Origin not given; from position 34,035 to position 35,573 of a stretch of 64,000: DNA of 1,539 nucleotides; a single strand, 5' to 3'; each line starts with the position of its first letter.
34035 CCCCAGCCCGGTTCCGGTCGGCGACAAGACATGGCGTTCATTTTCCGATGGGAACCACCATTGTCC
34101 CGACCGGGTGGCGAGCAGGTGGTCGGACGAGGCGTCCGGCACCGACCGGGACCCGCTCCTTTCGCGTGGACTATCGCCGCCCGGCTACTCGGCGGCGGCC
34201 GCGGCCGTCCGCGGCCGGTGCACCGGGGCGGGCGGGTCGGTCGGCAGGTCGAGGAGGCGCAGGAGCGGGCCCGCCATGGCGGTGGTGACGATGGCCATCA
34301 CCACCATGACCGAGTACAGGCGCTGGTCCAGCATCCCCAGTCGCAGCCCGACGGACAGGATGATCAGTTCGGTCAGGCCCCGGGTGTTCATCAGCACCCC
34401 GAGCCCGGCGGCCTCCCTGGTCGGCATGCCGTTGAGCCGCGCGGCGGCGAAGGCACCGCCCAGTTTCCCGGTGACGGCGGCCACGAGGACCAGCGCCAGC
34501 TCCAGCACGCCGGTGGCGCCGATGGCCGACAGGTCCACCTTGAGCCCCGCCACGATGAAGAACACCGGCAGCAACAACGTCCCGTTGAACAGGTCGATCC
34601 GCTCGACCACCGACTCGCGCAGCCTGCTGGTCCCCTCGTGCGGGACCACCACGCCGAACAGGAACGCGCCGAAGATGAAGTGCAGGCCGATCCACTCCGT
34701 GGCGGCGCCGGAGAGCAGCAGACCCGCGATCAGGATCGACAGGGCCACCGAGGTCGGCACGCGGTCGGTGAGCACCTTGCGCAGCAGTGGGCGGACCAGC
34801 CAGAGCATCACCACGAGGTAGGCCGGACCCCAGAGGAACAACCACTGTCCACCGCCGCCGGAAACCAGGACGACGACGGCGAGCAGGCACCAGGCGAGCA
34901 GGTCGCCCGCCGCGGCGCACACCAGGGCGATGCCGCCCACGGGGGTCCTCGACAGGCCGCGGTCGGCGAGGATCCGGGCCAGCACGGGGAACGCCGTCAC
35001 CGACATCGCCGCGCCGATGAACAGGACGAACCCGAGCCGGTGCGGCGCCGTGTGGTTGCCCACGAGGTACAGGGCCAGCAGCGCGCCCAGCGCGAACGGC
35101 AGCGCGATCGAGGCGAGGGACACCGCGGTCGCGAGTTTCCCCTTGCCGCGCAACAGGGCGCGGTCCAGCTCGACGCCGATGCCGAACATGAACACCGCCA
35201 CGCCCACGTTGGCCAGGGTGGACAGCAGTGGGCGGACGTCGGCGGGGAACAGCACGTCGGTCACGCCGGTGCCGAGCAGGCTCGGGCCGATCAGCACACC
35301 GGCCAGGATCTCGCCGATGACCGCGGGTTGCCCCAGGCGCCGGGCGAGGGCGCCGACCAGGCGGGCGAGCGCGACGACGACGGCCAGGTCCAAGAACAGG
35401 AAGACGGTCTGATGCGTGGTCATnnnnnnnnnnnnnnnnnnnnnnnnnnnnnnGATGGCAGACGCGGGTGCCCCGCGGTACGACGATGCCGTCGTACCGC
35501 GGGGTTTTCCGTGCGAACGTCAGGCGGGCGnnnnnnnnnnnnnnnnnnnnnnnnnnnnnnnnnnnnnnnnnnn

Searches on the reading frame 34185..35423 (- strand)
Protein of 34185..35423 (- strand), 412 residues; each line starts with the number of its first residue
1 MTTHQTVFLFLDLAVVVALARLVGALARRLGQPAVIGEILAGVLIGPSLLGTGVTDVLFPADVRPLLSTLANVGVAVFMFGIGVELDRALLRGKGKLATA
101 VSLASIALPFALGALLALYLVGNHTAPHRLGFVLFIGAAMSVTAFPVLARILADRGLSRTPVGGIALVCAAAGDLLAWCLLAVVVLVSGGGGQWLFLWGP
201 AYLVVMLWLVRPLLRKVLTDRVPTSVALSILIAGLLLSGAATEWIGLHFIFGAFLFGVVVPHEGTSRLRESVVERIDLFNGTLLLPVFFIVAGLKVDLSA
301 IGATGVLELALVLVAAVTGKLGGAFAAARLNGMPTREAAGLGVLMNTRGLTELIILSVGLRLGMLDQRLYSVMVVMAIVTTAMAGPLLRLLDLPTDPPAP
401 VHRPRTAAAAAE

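Call 85: search_protein_families(library=pfam, proteins=[window:34185-35423:-], max_evalue=0.001)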
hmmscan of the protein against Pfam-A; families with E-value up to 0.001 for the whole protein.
window:34185-35423:- (412 aa): 1 family
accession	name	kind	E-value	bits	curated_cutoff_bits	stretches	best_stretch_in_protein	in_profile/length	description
PF00999.27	Na_H_Exchanger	-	7e-51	173.7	26.2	1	18-389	2-370/375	Sodium/hydrogen exchanger, transmembrane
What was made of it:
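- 34185..35423 (-): Na+/H+-exchanger-family (Pfam PF00999) membrane protein directly downstream. Possibly a third member of the export module. Pfam 7e-51 (call 85).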
